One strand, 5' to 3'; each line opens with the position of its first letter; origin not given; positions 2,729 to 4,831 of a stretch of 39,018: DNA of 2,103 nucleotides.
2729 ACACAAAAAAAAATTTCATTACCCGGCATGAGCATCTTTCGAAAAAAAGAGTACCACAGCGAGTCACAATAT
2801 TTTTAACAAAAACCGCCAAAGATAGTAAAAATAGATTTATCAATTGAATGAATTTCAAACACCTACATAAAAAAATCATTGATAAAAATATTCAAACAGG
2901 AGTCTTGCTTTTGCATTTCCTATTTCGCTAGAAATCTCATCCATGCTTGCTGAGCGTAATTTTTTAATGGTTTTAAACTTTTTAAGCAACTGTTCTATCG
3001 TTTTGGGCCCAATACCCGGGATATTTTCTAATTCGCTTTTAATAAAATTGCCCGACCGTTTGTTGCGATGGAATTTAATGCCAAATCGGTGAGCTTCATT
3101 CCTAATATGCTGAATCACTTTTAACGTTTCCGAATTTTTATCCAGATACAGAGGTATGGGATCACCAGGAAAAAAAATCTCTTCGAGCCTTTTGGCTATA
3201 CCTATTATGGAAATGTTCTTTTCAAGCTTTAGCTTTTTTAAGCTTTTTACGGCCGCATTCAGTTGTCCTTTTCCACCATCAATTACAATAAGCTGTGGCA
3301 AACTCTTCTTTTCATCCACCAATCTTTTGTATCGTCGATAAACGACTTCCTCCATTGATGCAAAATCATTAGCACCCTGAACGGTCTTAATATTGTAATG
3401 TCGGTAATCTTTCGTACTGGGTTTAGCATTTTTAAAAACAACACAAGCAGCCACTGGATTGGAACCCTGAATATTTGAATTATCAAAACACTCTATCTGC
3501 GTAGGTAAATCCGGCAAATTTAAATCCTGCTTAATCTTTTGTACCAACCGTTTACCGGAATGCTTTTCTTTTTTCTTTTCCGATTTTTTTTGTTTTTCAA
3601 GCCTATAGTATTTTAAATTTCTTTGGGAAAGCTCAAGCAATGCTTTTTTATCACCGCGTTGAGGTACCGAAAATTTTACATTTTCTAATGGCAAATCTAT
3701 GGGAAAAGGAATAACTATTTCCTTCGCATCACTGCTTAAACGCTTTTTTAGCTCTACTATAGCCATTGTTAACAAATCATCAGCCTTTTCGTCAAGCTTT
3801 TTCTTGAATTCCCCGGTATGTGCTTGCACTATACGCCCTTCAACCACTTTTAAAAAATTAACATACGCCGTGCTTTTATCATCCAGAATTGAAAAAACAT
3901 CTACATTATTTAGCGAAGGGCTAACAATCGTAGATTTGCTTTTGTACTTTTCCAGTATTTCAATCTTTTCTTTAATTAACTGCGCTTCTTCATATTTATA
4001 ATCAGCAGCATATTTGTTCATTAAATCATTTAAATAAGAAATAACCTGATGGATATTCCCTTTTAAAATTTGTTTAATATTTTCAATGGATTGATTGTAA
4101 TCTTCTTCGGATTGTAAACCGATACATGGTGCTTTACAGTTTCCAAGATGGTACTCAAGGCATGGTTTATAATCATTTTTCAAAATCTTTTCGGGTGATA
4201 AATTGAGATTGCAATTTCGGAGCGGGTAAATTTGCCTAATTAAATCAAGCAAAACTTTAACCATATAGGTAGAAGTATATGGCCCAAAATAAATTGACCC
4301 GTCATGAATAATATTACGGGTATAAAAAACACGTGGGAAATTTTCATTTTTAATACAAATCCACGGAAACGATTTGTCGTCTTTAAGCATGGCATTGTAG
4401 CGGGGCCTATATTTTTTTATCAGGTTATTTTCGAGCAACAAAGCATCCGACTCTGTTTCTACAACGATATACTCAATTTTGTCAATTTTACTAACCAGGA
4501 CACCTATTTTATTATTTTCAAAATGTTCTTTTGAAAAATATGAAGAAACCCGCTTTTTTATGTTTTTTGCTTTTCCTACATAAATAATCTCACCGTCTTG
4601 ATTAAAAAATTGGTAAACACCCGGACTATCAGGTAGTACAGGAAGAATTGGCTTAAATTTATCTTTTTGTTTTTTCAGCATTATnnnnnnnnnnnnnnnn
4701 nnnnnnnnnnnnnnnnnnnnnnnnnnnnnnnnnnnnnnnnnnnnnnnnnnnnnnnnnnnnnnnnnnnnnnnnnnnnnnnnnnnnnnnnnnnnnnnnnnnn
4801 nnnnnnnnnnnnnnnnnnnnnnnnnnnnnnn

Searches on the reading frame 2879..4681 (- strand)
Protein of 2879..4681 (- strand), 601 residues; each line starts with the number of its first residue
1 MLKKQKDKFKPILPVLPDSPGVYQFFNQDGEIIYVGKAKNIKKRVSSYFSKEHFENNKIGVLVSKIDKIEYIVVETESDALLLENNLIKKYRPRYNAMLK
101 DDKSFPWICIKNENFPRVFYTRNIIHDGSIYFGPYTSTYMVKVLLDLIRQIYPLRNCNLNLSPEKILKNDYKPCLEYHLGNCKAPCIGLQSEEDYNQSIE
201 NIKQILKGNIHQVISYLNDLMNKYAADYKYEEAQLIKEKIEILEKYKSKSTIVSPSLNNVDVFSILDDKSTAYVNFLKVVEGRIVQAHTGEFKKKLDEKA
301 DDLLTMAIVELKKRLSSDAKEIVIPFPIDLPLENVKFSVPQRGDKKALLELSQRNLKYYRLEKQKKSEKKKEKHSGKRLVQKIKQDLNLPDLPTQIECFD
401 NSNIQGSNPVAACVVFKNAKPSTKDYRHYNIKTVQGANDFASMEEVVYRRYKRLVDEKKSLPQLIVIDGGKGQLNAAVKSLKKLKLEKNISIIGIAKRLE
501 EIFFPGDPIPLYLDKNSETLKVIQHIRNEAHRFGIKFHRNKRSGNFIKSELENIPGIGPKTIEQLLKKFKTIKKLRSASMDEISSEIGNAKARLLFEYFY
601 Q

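Call 50: search_protein_families(library=pfam, proteins=[window:2879-4681:-], max_evalue=0.0001)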
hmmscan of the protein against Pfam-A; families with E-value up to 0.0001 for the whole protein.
window:2879-4681:- (601 aa): 5 families
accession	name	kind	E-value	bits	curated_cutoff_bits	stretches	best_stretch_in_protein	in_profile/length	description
PF08459.17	UvrC_RNaseH_dom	-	6.3e-57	192.3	22.3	1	385-535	2-159/159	UvrC RNAse H endonuclease domain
PF22920.2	UvrC_RNaseH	-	5.7e-15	55.7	24.3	1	259-359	1-112/116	UvrC Ribonuclease H-like domain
PF01541.30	GIY-YIG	-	1.3e-12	48.2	22.6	1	20-96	2-78/78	GIY-YIG catalytic domain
PF14520.12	HHH_5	-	4.9e-07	30.6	27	1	550-593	3-49/57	Helix-hairpin-helix domain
PF12826.13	HHH_2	-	4.9e-05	23.8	27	0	554-599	8-55/64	Helix-hairpin-helix motif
